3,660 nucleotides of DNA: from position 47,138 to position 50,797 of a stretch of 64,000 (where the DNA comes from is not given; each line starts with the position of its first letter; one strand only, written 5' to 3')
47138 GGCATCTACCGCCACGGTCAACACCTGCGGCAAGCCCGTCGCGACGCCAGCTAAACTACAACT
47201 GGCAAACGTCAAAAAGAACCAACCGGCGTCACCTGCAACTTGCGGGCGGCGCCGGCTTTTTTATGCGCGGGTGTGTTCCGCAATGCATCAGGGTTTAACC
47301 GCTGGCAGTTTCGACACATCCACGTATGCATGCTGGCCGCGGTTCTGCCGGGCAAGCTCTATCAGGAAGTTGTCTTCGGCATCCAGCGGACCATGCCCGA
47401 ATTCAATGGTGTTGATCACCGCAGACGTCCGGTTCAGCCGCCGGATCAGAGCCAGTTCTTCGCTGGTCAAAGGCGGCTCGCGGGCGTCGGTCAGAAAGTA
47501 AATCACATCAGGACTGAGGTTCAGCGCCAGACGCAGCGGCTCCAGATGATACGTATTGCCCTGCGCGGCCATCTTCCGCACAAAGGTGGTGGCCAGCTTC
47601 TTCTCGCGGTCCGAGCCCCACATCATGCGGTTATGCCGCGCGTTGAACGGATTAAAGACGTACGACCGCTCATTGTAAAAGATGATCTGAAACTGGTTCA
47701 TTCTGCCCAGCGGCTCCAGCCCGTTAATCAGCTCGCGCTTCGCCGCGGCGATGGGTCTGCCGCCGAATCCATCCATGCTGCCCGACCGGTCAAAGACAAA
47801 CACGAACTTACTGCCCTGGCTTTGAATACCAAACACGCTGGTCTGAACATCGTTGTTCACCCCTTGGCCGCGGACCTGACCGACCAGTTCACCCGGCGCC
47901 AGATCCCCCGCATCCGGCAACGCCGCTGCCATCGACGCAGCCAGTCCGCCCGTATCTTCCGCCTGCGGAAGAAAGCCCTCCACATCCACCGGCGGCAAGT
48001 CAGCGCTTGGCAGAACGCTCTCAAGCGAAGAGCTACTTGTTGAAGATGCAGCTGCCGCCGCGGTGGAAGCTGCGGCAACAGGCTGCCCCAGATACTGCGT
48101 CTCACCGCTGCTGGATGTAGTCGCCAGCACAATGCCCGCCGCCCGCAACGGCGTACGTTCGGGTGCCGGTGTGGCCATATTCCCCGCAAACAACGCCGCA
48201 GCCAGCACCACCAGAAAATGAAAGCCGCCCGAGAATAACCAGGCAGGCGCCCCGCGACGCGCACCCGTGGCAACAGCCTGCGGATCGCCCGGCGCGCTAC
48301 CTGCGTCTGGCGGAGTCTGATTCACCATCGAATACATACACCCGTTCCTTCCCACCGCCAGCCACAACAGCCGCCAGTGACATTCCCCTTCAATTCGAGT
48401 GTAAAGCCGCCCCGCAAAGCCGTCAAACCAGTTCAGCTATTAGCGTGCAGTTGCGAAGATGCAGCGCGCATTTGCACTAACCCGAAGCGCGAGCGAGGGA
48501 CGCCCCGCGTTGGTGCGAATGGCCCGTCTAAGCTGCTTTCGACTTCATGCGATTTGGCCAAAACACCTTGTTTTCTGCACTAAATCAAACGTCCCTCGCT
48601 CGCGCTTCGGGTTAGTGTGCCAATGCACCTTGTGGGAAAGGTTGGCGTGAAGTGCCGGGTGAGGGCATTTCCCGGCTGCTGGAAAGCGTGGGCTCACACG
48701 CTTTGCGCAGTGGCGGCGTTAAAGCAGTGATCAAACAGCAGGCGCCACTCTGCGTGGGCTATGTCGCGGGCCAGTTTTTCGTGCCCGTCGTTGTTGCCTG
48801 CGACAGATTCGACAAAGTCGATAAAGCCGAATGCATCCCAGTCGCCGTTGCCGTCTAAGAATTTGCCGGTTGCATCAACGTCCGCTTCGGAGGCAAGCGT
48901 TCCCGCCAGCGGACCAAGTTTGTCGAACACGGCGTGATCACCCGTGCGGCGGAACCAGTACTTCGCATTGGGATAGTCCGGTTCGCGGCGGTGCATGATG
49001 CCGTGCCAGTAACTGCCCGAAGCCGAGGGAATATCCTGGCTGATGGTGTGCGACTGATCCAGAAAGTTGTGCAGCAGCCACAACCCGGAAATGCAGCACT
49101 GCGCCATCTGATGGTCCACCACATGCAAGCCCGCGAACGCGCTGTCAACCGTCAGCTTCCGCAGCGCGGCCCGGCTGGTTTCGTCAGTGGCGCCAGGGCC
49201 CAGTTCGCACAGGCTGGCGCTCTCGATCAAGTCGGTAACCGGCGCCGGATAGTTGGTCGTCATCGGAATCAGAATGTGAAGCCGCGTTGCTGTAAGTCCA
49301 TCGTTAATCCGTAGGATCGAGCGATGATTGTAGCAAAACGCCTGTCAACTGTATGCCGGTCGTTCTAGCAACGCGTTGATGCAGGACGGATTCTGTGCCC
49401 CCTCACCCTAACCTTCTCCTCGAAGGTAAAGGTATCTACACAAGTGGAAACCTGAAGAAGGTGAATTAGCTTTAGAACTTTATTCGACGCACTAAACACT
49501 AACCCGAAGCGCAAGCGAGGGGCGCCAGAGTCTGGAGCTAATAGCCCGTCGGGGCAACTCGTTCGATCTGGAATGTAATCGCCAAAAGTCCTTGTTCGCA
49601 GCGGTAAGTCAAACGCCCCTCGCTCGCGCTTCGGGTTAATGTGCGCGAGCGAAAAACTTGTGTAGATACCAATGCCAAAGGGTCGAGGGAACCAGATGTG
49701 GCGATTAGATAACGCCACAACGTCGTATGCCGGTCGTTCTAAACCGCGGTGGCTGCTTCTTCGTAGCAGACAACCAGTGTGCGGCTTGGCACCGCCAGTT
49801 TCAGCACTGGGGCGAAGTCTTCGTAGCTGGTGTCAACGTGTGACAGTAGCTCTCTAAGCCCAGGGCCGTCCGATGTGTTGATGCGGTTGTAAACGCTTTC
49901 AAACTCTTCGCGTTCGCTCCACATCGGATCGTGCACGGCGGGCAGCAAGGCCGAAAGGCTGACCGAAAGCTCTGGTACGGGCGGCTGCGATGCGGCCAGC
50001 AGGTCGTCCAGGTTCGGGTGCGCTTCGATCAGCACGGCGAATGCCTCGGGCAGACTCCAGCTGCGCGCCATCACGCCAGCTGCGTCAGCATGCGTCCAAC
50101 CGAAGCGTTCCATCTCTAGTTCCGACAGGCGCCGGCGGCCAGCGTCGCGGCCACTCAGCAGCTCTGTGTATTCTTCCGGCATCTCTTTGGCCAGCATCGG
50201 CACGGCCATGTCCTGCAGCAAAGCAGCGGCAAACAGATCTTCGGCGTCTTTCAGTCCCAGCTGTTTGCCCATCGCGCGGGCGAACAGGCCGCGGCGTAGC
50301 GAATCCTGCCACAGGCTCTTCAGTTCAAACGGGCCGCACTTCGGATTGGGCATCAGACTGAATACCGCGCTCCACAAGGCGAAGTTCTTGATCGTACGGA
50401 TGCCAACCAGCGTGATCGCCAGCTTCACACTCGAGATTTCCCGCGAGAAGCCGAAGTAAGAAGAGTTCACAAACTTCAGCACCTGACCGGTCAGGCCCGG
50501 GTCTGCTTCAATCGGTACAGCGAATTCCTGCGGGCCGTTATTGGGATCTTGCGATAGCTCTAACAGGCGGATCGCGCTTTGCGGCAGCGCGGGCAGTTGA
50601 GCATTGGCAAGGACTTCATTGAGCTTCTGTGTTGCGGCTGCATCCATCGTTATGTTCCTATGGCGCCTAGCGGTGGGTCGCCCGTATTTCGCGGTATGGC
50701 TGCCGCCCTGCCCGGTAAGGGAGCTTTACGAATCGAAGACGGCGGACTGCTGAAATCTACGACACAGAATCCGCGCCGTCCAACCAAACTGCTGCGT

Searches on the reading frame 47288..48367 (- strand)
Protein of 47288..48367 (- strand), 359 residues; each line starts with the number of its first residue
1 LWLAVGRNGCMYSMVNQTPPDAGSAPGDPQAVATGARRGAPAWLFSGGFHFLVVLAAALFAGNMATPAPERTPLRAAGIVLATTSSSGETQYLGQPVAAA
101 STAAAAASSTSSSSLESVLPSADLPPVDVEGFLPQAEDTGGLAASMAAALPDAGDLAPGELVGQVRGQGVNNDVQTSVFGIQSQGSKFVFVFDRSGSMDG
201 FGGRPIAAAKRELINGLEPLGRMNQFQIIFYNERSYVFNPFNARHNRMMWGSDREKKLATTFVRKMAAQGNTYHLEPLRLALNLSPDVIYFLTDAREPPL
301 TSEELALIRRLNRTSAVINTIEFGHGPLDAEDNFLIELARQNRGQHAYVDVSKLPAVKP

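Call 6: search_protein_families(library=pfam, proteins=[window:47288-48367:-], max_evalue=0.001)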
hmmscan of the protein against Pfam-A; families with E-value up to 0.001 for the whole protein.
window:47288-48367:- (359 aa): 1 family
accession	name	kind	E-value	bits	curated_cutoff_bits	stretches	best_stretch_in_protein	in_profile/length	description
PF13519.12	VWA_2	-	0.00097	20.2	27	0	189-295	2-106/107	von Willebrand factor type A domain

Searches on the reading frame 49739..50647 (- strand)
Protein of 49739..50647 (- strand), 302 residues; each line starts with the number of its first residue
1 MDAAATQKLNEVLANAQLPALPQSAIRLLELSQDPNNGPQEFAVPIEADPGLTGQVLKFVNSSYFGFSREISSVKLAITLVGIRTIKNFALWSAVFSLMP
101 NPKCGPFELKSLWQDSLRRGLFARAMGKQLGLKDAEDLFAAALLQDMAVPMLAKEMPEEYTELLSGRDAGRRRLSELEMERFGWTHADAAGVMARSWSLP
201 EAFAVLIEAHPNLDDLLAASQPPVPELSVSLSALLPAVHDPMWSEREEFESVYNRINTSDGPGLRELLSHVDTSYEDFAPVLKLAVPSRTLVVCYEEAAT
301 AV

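Call 6: search_protein_families(library=pfam, proteins=[window:49739-50647:-], max_evalue=0.001)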
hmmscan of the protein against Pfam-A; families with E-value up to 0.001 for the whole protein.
window:49739-50647:- (302 aa): 1 family
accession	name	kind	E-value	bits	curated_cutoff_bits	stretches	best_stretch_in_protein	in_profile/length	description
PF08668.18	HDOD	-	1.5e-51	175.2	22.9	1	18-211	1-194/196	HDOD domain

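Call 69: list_cluster_members(proteins=[window:49739-50647:-, window:63052-63957:-, window:26195-27460:-, window:27582-28448:-, window:33227-35314:+, window:31101-32843:+, window:55050-60326:+, window:38291-40051:+, window:6328-7338:+, window:20162-22549:-])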
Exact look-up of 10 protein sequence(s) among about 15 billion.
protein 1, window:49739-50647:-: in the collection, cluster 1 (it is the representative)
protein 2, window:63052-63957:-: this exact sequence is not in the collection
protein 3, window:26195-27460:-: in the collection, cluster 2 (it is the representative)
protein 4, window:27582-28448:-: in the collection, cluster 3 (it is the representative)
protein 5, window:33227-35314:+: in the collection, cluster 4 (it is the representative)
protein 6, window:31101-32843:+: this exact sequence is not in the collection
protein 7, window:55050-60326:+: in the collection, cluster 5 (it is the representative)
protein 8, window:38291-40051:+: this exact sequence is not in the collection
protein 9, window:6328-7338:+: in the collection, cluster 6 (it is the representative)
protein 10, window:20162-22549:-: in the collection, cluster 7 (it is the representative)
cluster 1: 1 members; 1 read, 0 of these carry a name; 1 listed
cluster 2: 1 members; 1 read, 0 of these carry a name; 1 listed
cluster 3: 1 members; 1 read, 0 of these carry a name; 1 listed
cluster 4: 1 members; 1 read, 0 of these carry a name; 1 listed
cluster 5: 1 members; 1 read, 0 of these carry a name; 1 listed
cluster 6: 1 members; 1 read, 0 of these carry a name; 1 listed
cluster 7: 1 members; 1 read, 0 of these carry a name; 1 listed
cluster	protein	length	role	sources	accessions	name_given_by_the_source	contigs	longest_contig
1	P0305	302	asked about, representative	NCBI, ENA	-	-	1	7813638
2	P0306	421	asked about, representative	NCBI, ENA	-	-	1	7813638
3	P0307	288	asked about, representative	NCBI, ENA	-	-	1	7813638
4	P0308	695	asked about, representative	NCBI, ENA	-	-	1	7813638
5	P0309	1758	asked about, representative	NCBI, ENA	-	-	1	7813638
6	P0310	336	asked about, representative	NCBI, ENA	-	-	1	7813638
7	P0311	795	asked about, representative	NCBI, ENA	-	-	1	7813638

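Call 70: find_encoding_contigs(protein=P0309, flank=3000, max_places=1)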
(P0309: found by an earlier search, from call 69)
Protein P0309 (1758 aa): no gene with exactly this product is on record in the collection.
